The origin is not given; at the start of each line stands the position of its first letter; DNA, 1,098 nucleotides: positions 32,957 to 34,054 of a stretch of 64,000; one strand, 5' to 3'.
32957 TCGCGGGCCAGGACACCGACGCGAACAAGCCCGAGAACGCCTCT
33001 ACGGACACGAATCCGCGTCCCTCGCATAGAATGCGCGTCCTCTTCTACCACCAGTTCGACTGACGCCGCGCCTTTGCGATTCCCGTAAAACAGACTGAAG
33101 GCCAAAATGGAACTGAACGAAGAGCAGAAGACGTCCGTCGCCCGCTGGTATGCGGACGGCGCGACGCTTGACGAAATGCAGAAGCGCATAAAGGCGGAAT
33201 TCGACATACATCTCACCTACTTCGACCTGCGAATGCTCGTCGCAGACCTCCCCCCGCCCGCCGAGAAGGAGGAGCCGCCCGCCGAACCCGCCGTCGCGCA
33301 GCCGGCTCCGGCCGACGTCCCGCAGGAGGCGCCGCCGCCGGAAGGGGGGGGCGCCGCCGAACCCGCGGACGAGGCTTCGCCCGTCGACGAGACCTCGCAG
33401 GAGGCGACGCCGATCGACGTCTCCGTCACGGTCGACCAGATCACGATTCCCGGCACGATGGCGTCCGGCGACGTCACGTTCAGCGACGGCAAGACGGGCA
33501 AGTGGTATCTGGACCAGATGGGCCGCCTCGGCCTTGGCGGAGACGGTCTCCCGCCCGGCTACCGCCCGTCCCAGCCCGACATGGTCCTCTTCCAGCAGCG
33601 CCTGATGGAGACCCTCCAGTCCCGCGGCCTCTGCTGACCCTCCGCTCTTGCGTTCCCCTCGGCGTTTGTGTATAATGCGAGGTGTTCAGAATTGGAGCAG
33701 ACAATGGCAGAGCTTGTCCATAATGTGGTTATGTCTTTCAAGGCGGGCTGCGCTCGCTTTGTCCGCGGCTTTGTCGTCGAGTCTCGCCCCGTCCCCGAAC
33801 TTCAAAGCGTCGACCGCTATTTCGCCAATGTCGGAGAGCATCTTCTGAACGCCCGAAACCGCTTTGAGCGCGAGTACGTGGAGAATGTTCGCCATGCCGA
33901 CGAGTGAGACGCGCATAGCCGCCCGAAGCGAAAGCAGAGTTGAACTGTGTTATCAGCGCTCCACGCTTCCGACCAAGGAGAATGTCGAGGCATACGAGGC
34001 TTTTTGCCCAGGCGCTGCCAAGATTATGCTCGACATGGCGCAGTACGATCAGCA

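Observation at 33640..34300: Low-GC two-gene cassette: a 67-aa protein translationally coupled to a DUF2335-like membrane protein, with its own conserved promoter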

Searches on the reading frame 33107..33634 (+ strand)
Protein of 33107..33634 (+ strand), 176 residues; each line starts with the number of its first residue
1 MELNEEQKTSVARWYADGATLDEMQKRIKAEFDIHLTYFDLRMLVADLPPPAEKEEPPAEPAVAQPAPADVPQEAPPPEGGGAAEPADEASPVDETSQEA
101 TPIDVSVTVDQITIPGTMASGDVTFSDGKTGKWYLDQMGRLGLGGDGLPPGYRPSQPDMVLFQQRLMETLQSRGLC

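Call 4: search_protein_families(library=pfam, proteins=[window:33107-33634:+], max_evalue=1)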
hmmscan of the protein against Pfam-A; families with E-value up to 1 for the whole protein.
window:33107-33634:+ (176 aa): 0 families

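Call 5: search_protein_families(library=ncbifam, proteins=[window:33107-33634:+], max_evalue=1)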
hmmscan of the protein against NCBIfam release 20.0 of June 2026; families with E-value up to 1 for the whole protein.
window:33107-33634:+ (176 aa): 3 families
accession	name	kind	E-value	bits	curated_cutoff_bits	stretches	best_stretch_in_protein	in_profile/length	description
NF033930.1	pneumo_PspA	exception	0.0029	16.4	850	1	11-95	320-399/659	pneumococcal surface protein A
NF040983.1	BimA_second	exception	0.013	14.4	600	1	32-102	73-150/381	trimeric autotransporter actin-nucleating factor BimA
NF010519.0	PRK13922.13-4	equivalog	0.88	8.6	505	1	50-102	348-400/406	rod shape-determining protein MreC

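Call 7: search_protein_families(library=phrogs, proteins=[window:33107-33634:+], max_evalue=1)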
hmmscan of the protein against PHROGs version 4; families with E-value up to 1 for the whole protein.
window:33107-33634:+ (176 aa): 0 families

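Call 8: search_protein_families(library=padloc, proteins=[window:33107-33634:+], max_evalue=1)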
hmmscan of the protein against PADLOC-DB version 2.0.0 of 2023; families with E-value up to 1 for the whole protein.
window:33107-33634:+ (176 aa): 0 families

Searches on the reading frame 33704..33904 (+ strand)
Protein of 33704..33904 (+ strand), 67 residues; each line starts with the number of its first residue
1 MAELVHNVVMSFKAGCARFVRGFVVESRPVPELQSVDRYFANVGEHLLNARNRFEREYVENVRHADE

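Call 4: search_protein_families(library=pfam, proteins=[window:33704-33904:+], max_evalue=1)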
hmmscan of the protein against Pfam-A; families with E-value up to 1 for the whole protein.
window:33704-33904:+ (67 aa): 0 families

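Call 5: search_protein_families(library=ncbifam, proteins=[window:33704-33904:+], max_evalue=1)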
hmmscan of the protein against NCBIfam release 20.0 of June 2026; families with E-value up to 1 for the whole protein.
window:33704-33904:+ (67 aa): 0 families

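Call 7: search_protein_families(library=phrogs, proteins=[window:33704-33904:+], max_evalue=1)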
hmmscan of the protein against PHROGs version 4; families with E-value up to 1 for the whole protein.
window:33704-33904:+ (67 aa): 0 families

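Call 8: search_protein_families(library=padloc, proteins=[window:33704-33904:+], max_evalue=1)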
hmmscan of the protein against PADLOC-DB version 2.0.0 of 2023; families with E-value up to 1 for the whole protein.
window:33704-33904:+ (67 aa): 0 families

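Call 20: find_homologous_proteins(query=A2, max_evalue=0.01)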
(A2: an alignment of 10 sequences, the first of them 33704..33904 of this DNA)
Query A2 (10 sequences) (67 aa, profile of the alignment): 43 proteins with E <= 0.01 among 411 candidates.
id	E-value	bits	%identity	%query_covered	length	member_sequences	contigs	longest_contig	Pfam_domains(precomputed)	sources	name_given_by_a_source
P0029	6.9e-33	130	46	100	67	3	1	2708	-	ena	-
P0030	2.1e-31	126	50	100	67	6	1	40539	-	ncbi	-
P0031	2.4e-29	119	53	99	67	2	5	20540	-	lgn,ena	-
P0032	2.0e-28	116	46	100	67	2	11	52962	-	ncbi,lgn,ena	-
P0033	1.1e-27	114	51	99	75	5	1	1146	-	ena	-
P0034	1.7e-27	113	50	100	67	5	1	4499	-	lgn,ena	-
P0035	3.4e-27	112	50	100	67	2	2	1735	-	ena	-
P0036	1.6e-26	110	100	100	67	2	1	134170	-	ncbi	-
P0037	1.8e-26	110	44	99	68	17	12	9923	-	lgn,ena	-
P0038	3.0e-26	109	51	99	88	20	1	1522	-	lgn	-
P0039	7.9e-26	108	44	100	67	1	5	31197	-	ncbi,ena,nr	ncbi:MAG: hypothetical protein ILM98_07260 [Kiritimatiellae bacterium]|nr:hypothetical protein [Kiri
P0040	2.7e-25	106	48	100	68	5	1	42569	-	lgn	-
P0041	8.0e-25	105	48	100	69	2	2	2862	-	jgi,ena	-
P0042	3.5e-24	103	48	88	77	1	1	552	-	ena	-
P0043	9.5e-24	101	55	63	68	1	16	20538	-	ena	-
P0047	6.7e-23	98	52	88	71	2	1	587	-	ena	-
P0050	5.1e-22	96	49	100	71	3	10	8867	-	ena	-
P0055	1.0e-18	85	81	100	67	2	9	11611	-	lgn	-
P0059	1.5e-17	81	76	99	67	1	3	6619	-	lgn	-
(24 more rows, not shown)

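Call 24: find_encoding_contigs(protein=P0055, flank=6000, max_places=4)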
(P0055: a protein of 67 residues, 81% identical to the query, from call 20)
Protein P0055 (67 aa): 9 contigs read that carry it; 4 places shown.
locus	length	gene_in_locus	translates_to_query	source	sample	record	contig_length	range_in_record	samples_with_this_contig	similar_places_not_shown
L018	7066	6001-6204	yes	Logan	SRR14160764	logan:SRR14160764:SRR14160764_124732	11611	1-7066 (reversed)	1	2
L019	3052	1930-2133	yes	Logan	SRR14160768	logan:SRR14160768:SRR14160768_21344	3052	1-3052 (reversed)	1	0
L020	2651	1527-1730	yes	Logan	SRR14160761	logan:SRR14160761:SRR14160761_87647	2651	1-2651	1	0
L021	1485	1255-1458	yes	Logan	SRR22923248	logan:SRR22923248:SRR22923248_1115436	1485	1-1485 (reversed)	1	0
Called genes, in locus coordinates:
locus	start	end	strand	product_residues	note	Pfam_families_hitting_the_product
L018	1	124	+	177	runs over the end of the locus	-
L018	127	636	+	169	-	PF07963:N_methyl (weak)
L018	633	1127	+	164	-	PF07963:N_methyl (faint)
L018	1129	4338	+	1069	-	-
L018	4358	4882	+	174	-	-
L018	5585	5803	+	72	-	-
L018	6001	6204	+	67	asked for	-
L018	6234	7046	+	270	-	PF03807:F420_oxidored, PF14748:P5CR_dimer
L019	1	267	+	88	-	?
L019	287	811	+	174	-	-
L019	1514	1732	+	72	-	-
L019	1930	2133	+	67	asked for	-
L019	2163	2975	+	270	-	PF03807:F420_oxidored, PF14748:P5CR_dimer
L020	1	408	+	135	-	?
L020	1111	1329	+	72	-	-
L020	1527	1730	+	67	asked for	-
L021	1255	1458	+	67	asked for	-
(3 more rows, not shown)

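Call 25: find_encoding_contigs(protein=P0059, flank=6000, max_places=3)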
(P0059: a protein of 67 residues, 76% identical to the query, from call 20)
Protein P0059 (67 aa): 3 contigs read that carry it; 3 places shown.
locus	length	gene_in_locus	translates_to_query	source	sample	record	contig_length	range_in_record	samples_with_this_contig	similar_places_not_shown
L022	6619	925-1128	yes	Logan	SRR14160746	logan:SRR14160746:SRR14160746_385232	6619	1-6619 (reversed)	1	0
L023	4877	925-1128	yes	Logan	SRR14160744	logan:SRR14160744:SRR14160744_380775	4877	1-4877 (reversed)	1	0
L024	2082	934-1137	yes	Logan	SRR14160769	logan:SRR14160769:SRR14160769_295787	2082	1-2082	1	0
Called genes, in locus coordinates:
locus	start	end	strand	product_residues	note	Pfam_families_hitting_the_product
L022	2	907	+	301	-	?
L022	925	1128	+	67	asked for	-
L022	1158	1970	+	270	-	PF03807:F420_oxidored, PF14748:P5CR_dimer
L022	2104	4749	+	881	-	PF01751:Toprim, PF01131:Topoisom_bac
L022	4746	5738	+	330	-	PF02899:Phage_int_SAM_1, PF00589:Phage_integrase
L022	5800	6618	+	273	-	?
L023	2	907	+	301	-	?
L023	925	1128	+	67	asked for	-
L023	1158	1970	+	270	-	PF03807:F420_oxidored, PF14748:P5CR_dimer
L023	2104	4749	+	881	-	PF01751:Toprim, PF01131:Topoisom_bac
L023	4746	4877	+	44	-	?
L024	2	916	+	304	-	?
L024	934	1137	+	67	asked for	-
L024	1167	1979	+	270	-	PF03807:F420_oxidored, PF14748:P5CR_dimer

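Call 33: search_solved_structures(query=A2, max_evalue=1)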
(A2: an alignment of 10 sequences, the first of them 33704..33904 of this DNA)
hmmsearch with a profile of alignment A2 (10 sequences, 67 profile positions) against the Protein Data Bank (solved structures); distinct sequences matched with E-value up to 1: 2.
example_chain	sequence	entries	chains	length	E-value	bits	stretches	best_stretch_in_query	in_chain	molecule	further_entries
6ysb_B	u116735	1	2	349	0.48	13.9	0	22-51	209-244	2-alkenal reductase (NADP(+)-dependent)-like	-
7eql_A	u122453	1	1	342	0.61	13.5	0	32-51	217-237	(+)-pulegone reductase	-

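Call 36: find_encoding_contigs(protein=P0036, flank=10000, max_places=3)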
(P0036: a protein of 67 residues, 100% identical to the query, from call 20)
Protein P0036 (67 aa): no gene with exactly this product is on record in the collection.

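Call 37: list_cluster_members(proteins=[P0036, P0039, P0017, P0032])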
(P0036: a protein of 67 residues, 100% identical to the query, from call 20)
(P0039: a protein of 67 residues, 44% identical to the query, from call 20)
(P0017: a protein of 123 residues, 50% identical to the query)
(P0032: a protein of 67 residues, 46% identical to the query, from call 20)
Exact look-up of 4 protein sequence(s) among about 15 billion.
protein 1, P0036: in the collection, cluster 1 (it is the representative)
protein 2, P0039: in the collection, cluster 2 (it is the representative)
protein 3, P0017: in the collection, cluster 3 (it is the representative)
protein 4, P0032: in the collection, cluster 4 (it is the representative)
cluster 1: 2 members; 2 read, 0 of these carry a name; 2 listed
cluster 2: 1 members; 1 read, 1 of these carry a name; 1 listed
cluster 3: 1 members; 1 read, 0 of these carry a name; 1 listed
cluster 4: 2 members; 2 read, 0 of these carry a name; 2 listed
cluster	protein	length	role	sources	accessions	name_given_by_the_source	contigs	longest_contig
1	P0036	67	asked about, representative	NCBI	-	-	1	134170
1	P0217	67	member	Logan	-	-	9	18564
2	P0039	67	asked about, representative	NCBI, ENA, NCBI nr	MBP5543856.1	MAG: hypothetical protein ILM98_07260 [Kiritimatiellae bacterium] | hypothetical protein [Kiritimatiellia bacterium]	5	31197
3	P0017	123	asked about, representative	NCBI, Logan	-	-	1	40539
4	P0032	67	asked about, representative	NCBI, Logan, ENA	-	-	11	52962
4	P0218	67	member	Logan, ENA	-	-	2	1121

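Call 67: search_protein_families(library=phrogs, proteins=[P0047, P0050], max_evalue=0.1)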
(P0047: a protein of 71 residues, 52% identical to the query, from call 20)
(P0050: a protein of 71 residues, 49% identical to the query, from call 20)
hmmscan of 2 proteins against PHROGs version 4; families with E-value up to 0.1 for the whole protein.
P0047 (71 aa): 0 families

P0050 (71 aa): 0 families

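Call 87: predict_structure(alignment_id=A6)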
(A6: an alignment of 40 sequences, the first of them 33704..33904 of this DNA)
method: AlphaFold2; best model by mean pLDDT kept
length: 67 residues; sequences in the alignment: 40
mean_pLDDT: 69.6   pTM: 0.33
mean pLDDT of the five models: 69.6, 67.9, 66.8, 64.8, 63.7
residues with pLDDT >= 90: 0; 70-90: 36; 50-70: 30; < 50: 1
segments of 3 or more residues with pLDDT < 50: none
pLDDT, mean of each block of 10 residues (from residue 1): 71 74 55 68 83 77 55
secondary structure, 60 per line:
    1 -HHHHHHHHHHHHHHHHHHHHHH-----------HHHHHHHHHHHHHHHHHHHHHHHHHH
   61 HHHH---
elements in order: H2-23 H35-64

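Call 88: find_encoding_contigs(protein=P0217, flank=5000, max_places=5)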
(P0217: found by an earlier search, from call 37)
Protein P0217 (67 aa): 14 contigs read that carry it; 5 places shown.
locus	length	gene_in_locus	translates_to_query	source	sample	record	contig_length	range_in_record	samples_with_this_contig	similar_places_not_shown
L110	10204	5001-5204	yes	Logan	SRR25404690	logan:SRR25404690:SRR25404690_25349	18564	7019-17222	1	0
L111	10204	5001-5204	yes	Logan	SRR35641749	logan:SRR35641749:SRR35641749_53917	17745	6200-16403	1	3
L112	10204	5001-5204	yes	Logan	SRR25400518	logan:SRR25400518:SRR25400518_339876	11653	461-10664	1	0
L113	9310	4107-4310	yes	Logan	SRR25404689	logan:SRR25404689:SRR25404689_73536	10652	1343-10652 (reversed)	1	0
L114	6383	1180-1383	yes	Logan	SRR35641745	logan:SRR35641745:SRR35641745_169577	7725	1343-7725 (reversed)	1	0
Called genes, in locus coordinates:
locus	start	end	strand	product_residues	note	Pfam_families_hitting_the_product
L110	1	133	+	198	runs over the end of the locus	-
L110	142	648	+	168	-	PF07963:N_methyl (weak)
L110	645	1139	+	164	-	PF07963:N_methyl (weak)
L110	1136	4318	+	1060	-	-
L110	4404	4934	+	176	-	-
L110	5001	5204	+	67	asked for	-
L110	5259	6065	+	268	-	PF03807:F420_oxidored, PF14748:P5CR_dimer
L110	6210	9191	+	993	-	PF17678:Glyco_hydro_92N, PF07971:Glyco_hydro_92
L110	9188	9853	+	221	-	PF00300:His_Phos_1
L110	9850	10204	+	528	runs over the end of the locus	PF03023:MurJ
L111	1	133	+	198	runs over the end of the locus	-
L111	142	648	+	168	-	PF07963:N_methyl (weak)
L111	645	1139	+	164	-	PF07963:N_methyl (weak)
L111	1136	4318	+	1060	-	-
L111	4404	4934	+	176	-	-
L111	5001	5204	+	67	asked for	-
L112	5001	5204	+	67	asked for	-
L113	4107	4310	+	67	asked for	-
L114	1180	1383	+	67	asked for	-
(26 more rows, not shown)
